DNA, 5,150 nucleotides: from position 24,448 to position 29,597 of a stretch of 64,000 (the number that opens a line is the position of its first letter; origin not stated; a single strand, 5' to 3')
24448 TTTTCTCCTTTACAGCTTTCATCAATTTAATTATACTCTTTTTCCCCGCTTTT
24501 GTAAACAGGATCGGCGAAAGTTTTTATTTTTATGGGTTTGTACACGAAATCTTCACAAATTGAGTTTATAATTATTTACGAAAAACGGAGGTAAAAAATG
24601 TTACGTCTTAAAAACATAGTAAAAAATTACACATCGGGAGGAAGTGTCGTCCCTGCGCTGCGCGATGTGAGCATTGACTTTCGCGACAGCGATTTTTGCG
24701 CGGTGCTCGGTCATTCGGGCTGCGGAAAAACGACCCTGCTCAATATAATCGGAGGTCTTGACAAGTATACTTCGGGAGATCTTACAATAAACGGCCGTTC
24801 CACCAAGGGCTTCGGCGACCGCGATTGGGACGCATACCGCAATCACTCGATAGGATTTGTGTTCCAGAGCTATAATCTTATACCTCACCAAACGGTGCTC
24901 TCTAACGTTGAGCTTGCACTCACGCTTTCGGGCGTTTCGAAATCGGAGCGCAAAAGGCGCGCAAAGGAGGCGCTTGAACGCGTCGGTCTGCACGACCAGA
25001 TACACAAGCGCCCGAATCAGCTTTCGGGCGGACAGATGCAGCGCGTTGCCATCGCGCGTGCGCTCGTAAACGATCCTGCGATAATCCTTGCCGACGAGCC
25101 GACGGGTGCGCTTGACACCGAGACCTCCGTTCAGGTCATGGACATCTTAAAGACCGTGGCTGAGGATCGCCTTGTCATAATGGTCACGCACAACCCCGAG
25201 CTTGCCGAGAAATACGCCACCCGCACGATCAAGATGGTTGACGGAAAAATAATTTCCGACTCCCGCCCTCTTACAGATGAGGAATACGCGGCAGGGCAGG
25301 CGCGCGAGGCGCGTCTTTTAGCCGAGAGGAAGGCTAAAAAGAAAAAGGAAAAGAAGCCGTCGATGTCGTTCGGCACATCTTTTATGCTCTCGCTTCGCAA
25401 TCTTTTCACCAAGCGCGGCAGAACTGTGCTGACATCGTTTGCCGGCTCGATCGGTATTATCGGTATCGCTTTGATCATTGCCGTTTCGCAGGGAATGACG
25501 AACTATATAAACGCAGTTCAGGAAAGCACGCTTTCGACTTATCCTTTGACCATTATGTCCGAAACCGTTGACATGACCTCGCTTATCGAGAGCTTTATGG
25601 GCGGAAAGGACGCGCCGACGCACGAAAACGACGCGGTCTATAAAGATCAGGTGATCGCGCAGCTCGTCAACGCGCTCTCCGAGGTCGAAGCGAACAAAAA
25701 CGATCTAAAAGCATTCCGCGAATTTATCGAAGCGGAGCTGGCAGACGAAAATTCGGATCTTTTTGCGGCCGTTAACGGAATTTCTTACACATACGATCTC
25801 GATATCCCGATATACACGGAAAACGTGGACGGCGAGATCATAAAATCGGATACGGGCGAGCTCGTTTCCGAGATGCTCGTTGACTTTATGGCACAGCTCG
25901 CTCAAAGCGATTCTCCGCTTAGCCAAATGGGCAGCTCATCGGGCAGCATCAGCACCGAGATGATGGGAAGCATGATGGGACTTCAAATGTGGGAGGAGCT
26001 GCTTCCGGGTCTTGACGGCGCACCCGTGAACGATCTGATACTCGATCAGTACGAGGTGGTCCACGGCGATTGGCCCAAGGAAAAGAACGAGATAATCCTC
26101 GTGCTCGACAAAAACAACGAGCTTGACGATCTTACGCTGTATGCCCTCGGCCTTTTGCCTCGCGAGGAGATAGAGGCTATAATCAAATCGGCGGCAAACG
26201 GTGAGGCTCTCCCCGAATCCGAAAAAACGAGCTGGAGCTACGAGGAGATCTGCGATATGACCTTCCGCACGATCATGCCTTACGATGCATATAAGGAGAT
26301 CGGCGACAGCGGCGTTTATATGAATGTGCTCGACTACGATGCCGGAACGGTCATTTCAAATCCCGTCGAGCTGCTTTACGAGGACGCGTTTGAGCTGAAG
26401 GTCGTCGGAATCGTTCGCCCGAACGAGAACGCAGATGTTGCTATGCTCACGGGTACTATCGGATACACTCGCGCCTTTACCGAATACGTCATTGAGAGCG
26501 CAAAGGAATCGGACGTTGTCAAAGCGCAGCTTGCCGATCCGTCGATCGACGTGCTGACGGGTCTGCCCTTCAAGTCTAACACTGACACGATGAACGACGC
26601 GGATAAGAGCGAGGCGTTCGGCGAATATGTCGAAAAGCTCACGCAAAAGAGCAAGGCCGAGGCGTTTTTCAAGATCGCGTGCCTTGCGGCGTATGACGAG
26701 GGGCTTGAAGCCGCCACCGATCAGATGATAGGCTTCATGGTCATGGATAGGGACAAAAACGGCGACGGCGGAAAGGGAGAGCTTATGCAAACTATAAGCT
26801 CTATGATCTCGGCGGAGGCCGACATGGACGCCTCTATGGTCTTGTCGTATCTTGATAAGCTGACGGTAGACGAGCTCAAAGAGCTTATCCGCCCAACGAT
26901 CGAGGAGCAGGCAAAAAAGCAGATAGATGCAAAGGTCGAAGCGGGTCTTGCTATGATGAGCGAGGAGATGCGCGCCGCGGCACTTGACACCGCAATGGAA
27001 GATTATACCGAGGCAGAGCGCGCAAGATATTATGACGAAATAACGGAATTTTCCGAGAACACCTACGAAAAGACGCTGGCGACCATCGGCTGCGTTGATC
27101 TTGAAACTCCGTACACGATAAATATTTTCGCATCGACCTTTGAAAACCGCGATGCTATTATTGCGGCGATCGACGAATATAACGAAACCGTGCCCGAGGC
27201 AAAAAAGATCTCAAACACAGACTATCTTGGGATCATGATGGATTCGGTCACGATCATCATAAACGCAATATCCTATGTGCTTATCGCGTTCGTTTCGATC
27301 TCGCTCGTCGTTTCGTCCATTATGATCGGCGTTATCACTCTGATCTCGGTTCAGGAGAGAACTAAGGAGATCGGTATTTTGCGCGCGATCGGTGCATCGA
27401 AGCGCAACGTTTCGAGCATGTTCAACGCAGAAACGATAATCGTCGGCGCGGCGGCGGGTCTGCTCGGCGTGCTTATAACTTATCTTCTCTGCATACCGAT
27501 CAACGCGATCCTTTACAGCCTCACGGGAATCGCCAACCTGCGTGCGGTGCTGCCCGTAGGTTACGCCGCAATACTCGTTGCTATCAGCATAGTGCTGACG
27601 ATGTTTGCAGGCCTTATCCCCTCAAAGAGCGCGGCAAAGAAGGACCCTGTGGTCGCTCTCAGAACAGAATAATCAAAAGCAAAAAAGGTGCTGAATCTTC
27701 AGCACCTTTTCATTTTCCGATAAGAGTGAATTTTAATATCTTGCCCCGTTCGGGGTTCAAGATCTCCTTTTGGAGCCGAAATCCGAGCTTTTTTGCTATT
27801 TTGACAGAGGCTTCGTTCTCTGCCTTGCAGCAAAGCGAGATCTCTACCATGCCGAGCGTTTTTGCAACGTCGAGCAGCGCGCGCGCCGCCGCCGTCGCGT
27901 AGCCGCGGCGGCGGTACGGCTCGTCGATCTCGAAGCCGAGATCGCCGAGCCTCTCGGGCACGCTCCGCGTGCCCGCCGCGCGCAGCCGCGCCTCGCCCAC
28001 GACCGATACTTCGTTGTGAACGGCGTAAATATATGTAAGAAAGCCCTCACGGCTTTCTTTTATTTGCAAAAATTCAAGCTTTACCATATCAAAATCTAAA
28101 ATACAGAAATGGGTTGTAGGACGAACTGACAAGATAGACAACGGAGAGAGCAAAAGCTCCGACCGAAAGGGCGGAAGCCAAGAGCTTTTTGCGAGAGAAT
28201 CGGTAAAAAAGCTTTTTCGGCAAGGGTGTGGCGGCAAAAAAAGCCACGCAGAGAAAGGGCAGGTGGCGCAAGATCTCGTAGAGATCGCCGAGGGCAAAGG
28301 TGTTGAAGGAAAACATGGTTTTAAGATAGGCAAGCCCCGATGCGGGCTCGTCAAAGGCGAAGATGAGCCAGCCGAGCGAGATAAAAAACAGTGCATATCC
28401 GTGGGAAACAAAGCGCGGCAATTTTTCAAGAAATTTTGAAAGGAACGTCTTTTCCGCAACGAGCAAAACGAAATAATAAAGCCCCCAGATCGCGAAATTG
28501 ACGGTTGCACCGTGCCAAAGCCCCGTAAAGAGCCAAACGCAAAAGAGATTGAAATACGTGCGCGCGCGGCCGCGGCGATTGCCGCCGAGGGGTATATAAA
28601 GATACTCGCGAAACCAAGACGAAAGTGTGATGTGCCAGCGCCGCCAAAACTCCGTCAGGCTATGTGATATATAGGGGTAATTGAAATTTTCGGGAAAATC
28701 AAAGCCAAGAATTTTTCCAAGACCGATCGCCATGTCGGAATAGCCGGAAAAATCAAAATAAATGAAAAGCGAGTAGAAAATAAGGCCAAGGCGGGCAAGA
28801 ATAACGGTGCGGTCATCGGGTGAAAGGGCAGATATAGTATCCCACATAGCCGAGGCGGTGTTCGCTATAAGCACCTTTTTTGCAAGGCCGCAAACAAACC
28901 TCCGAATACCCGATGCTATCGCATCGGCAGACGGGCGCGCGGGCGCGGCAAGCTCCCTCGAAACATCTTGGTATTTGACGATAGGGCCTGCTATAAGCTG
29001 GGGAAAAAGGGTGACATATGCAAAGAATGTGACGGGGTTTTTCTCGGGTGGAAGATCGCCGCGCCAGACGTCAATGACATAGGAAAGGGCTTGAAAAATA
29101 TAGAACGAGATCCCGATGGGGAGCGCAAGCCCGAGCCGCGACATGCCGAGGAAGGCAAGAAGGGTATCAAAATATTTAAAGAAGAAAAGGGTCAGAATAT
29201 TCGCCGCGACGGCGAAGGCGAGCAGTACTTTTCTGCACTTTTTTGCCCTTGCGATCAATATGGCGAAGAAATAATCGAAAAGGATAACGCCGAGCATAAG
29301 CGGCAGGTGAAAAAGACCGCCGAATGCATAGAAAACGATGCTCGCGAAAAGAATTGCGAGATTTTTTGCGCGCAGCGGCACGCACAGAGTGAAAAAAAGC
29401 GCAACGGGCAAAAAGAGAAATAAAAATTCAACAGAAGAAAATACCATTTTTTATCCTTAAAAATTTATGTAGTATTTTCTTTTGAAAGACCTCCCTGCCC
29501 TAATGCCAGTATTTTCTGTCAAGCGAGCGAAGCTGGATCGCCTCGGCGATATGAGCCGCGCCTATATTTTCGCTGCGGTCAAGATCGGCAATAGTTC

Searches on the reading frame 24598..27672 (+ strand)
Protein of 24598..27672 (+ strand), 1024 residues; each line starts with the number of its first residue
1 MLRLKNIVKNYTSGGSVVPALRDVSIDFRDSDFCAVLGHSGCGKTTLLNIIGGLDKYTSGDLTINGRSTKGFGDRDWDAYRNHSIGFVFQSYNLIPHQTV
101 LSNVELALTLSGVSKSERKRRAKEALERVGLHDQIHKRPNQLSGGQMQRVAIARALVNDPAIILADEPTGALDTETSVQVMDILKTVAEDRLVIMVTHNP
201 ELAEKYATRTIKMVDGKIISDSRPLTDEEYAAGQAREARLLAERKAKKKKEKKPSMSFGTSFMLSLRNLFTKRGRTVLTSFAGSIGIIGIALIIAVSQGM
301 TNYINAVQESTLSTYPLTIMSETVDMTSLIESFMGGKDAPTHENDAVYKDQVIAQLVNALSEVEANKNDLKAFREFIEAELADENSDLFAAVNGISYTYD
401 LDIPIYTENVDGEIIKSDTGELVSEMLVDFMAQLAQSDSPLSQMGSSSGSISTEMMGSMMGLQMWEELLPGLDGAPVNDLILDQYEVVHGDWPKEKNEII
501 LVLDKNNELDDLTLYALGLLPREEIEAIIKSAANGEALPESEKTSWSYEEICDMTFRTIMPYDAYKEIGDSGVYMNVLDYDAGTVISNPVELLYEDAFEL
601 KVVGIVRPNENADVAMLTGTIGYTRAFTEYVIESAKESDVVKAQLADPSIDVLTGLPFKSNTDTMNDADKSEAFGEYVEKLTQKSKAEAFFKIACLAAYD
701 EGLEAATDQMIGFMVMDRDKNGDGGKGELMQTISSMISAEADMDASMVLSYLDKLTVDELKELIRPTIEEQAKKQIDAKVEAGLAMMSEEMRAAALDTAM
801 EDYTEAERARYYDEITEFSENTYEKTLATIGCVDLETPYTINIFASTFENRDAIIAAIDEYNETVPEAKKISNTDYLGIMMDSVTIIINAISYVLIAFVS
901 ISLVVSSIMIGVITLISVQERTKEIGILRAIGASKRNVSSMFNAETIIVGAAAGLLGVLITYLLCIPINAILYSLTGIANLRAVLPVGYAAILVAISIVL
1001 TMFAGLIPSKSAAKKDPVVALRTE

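Call 7: search_protein_families(library=pfam, proteins=[window:24598-27672:+])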
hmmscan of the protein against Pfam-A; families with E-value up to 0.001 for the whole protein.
window:24598-27672:+ (1024 aa): 3 families
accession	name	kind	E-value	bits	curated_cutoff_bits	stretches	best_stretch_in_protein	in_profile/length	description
PF00005.33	ABC_tran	-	3.4e-34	118.8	25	1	21-169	1-136/137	ABC transporter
PF02687.27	FtsX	-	1.1e-17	64.6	25.5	1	897-1017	2-120/120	FtsX-like permease C-terminal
PF02463.25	SMC_N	-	0.00012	22.1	40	0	129-212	130-210/220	RecF/RecN/SMC N terminal domain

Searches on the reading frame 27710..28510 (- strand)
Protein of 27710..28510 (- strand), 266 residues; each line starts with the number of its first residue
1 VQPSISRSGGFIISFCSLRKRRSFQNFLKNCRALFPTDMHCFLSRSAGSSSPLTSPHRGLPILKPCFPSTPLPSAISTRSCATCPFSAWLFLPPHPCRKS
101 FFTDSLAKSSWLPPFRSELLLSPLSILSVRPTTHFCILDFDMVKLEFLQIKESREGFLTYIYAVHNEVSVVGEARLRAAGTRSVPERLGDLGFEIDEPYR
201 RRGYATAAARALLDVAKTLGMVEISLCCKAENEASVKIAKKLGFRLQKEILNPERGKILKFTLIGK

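Call 7: search_protein_families(library=pfam, proteins=[window:27710-28510:-])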
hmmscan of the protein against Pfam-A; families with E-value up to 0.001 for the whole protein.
window:27710-28510:- (266 aa): 4 families
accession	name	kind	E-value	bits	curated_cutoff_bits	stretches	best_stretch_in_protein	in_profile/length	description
PF13302.13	Acetyltransf_3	-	2.6e-14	54.5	25.4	1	151-245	48-138/138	Acetyltransferase (GNAT) domain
PF00583.31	Acetyltransf_1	-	4.7e-11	43.4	20.7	1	153-244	31-116/116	Acetyltransferase (GNAT) family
PF12746.13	GNAT_acetyltran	-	5.7e-06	26.6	26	1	196-249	189-239/243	GNAT acetyltransferase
PF08445.16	FR47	-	0.00073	19.9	22.1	0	194-248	28-81/86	FR47-like protein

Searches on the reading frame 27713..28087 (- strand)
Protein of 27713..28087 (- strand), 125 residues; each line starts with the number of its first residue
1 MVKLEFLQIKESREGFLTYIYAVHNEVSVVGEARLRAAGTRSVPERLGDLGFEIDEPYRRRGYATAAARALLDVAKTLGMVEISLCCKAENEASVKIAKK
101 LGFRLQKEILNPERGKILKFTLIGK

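Call 48: search_protein_families(library=pfam, proteins=[L179:626-955:+])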
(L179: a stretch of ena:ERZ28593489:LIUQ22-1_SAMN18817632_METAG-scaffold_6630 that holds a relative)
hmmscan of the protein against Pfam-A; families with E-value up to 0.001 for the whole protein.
L179:626-955:+ (109 aa): 4 families
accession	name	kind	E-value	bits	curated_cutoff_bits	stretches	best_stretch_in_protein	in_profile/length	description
PF10686.14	YAcAr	-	5.1e-09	36.2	28.2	1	24-60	30-66/66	YspA, cpYpsA-related SLOG family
PF02481.21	DNA_processg_A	-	6e-07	29.3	29.6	1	2-53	46-103/212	DNA recombination-mediator protein A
PF18306.6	LDcluster4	-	5.6e-05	23.2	26.3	1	2-105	3-121/151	SLOG cluster4 family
PF12694.12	cpYpsA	-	0.00011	22.5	26.2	0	27-58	1-32/145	Circularly permutated YpsA SLOG family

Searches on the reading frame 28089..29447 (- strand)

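Call 7: search_protein_families(library=pfam, proteins=[window:28089-29447:-])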
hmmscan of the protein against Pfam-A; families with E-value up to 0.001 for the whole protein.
window:28089-29447:- (452 aa): 2 families
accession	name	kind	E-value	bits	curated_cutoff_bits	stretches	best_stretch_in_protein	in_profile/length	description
PF03062.24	MBOAT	-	1.3e-29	104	27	1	33-335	2-297/337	MBOAT, membrane-bound O-acyltransferase family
PF13813.11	MBOAT_2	-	9.1e-05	23.1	25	1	252-315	2-67/85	Membrane bound O-acyl transferase family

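Call 48: search_protein_families(library=pfam, proteins=[L179:626-955:+])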
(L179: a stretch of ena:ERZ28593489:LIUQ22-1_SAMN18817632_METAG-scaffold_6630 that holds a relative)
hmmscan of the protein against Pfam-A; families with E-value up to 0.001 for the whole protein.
L179:626-955:+ (109 aa): 4 families
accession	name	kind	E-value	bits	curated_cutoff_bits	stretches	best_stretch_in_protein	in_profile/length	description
PF10686.14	YAcAr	-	5.1e-09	36.2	28.2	1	24-60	30-66/66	YspA, cpYpsA-related SLOG family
PF02481.21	DNA_processg_A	-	6e-07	29.3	29.6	1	2-53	46-103/212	DNA recombination-mediator protein A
PF18306.6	LDcluster4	-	5.6e-05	23.2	26.3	1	2-105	3-121/151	SLOG cluster4 family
PF12694.12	cpYpsA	-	0.00011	22.5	26.2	0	27-58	1-32/145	Circularly permutated YpsA SLOG family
